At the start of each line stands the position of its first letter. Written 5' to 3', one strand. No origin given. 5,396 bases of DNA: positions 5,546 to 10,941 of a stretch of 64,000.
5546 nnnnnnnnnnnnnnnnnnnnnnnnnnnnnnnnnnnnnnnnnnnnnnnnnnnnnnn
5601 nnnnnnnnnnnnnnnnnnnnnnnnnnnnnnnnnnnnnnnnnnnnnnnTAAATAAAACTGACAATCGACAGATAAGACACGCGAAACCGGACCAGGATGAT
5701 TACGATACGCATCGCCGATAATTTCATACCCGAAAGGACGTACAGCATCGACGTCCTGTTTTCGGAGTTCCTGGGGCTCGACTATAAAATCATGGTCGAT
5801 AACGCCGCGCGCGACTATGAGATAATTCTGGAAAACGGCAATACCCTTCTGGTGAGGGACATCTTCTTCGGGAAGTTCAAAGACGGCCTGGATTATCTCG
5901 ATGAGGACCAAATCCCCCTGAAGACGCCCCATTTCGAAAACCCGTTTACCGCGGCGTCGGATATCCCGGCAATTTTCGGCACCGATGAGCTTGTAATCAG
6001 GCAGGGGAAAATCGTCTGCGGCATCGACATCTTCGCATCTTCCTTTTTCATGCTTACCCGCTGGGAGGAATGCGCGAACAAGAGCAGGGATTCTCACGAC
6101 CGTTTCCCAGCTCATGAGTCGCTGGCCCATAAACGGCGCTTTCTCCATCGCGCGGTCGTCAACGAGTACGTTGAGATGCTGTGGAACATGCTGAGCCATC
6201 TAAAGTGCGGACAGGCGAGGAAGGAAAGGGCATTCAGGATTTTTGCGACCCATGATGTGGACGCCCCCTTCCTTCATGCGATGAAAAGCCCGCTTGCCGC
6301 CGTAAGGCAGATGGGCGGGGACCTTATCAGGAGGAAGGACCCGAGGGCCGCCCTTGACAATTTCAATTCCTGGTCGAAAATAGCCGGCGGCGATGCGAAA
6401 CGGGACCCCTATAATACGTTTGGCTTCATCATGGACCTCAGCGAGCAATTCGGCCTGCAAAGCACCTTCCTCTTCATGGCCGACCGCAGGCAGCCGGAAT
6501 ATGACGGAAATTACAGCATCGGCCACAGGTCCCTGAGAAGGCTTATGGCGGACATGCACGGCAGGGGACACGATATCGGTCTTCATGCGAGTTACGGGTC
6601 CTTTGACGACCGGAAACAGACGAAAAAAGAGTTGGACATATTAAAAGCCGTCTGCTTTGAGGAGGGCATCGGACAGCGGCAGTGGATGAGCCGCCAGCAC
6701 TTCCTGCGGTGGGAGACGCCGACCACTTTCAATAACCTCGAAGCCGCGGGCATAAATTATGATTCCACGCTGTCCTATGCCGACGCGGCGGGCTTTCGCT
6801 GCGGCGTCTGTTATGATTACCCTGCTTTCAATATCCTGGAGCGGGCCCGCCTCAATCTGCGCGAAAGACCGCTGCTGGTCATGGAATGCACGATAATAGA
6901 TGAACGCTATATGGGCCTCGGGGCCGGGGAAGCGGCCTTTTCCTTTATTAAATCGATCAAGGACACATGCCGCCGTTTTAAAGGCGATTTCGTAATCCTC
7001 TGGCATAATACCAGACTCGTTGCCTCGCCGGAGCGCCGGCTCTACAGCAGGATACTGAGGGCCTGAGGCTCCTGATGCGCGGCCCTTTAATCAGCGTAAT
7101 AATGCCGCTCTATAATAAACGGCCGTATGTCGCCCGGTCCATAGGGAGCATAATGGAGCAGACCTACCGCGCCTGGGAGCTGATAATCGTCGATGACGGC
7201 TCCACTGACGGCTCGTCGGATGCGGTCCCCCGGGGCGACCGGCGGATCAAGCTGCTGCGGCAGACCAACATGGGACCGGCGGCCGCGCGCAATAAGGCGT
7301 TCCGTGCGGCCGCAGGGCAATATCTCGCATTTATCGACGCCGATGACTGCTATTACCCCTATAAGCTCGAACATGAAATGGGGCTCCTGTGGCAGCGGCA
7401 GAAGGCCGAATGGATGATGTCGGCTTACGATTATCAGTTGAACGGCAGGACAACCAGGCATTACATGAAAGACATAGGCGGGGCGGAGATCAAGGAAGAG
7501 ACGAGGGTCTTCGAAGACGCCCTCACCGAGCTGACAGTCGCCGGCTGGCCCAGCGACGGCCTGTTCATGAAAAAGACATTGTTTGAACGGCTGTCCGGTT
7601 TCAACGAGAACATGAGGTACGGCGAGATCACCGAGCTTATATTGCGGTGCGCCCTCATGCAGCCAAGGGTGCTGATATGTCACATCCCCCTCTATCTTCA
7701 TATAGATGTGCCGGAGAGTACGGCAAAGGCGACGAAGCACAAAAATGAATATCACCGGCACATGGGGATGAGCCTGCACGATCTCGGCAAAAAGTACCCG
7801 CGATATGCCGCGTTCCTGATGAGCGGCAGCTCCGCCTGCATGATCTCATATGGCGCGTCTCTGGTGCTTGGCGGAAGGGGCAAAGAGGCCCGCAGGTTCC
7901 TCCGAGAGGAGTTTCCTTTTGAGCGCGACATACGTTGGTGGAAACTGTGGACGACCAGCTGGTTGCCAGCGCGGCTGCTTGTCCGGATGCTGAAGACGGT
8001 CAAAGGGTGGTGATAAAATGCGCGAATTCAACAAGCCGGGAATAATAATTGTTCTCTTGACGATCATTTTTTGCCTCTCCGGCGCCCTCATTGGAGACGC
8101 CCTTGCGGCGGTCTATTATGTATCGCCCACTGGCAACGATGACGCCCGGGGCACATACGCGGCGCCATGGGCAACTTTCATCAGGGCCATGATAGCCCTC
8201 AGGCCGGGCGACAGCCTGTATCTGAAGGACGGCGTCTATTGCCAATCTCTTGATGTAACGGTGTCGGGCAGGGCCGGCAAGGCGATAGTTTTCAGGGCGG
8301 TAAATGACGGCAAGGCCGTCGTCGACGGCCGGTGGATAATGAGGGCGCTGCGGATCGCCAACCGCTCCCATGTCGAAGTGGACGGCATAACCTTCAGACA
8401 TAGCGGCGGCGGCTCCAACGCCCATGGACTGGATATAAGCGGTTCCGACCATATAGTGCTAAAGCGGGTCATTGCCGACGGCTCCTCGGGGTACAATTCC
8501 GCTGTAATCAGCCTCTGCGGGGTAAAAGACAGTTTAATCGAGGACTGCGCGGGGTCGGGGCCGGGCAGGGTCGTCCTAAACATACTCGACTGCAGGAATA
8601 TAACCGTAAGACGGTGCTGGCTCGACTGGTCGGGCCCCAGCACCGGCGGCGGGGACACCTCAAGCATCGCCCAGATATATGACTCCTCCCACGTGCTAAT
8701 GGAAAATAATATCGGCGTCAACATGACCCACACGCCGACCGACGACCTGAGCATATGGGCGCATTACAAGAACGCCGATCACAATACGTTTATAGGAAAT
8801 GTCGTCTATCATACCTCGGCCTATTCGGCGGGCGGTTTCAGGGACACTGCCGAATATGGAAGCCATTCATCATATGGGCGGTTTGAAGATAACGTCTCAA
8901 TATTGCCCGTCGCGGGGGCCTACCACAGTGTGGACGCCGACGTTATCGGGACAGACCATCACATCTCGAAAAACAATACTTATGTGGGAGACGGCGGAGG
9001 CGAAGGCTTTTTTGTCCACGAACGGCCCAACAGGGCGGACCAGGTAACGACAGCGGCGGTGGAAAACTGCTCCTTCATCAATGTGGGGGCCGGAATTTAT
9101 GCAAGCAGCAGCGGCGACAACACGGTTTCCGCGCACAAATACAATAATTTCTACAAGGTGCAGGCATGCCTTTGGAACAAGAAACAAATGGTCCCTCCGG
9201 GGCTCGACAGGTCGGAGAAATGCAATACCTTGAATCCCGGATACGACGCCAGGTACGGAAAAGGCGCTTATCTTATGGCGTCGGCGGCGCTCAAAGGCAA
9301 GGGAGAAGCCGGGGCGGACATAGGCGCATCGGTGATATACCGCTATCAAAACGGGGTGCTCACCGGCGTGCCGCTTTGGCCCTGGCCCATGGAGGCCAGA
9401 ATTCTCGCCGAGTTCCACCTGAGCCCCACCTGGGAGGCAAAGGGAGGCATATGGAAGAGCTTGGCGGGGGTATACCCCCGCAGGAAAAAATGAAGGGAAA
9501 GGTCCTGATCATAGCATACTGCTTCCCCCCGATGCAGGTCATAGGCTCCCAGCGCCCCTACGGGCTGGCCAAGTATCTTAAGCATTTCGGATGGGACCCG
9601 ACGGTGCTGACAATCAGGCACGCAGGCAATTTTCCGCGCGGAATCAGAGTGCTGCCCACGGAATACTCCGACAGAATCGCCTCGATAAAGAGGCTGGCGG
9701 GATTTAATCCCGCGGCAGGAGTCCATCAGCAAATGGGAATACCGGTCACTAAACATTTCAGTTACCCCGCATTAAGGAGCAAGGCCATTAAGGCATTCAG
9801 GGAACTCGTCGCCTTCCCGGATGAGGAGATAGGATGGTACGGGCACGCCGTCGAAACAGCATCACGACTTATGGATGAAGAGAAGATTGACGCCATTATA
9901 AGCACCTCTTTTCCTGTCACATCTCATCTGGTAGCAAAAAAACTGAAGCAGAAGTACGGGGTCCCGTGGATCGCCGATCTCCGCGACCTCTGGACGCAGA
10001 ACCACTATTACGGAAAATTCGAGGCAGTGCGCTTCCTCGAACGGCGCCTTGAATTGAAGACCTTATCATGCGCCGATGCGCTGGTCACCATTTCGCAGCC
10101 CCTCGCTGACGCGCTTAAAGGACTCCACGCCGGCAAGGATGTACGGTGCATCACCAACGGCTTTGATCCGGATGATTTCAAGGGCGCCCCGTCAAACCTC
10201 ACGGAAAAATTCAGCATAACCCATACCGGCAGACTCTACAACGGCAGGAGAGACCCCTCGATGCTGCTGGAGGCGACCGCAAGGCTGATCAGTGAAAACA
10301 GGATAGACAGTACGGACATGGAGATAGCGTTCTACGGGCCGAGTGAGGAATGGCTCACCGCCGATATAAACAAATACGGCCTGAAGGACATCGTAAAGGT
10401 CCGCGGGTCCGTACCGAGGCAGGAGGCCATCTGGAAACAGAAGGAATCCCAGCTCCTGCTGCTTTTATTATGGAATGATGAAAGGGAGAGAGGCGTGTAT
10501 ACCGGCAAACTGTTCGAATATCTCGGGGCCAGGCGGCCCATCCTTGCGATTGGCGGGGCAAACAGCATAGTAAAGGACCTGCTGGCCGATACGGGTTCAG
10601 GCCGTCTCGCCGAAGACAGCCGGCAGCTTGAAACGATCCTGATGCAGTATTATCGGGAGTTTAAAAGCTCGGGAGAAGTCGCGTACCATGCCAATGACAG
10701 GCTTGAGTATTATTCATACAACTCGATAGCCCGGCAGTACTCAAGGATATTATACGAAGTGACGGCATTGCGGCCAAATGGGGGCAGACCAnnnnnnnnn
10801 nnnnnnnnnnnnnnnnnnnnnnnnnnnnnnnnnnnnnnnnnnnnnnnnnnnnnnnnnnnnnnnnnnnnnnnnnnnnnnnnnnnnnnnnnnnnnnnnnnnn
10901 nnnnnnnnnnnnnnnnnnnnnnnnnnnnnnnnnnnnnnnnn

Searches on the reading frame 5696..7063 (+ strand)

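Call 7: search_protein_families(library=pfam, proteins=[window:5696-7063:+], max_evalue=0.001)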
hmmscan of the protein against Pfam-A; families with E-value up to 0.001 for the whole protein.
window:5696-7063:+ (456 aa): 1 family
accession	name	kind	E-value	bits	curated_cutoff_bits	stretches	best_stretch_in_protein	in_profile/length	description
PF23019.1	DUF7033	-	9e-31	106.6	27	1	109-195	2-88/90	Family of unknown function (DUF7033)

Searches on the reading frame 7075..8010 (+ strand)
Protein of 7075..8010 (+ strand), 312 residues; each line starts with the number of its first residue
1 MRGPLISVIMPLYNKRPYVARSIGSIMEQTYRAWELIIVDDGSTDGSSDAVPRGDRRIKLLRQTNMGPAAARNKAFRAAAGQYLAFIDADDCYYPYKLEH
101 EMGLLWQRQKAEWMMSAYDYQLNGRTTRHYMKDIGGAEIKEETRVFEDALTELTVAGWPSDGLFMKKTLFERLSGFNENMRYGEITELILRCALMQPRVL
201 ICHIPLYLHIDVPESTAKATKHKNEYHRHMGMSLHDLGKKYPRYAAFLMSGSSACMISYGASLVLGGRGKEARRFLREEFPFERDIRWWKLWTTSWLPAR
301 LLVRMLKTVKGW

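Call 7: search_protein_families(library=pfam, proteins=[window:7075-8010:+], max_evalue=0.001)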
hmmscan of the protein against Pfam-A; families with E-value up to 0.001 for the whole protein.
window:7075-8010:+ (312 aa): 3 families
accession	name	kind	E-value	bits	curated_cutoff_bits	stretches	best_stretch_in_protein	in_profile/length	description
PF00535.33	Glycos_transf_2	-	6.2e-30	104.8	23.3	1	7-129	1-127/168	Glycosyl transferase family 2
PF10111.15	Glyco_tranf_2_2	-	2.5e-12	47.3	27.3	1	7-195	1-202/276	Glycosyltransferase like family 2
PF13641.12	Glyco_tranf_2_3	-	1.4e-06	28.9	27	1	6-113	3-118/230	Glycosyltransferase like family 2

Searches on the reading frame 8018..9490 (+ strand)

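Call 7: search_protein_families(library=pfam, proteins=[window:8018-9490:+], max_evalue=0.001)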
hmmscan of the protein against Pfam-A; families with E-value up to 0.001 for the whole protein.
window:8018-9490:+ (491 aa): 2 families
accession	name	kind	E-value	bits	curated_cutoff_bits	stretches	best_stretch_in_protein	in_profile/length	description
PF13229.12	Beta_helix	-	7.8e-05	22.8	25.9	0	111-262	3-138/158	Right handed beta helix region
PF14592.12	Chondroitinas_B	-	0.00011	21.8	24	1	57-128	10-78/426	Chondroitinase B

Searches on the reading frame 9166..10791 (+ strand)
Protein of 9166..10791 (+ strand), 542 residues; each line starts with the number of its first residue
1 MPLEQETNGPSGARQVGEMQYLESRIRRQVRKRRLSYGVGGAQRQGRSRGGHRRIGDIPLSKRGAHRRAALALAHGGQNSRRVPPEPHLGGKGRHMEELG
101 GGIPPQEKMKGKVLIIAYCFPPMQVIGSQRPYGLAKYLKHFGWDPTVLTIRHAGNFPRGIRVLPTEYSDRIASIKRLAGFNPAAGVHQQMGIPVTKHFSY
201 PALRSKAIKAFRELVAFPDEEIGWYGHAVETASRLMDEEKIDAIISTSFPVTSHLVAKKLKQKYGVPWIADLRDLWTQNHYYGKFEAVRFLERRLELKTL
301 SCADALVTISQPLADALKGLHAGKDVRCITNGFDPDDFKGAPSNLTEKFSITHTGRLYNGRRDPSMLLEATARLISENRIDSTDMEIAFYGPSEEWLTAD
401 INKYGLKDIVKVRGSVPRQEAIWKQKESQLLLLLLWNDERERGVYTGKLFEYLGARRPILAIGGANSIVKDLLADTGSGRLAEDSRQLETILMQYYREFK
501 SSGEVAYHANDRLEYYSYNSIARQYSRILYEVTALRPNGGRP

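Call 7: search_protein_families(library=pfam, proteins=[window:9166-10791:+], max_evalue=0.001)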
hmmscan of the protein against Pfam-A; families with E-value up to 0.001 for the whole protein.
window:9166-10791:+ (542 aa): 3 families
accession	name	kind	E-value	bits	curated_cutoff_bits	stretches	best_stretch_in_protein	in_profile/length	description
PF13439.12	Glyco_transf_4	-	2.8e-11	44.2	28.5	1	206-336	38-169/170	Glycosyltransferase Family 4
PF13579.12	Glyco_trans_4_4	-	4.3e-10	40.6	29.7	1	132-323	8-148/158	Glycosyl transferase 4-like domain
PF13692.12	Glyco_trans_1_4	-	0.00029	21.6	27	1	350-483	3-125/142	Glycosyl transferases group 1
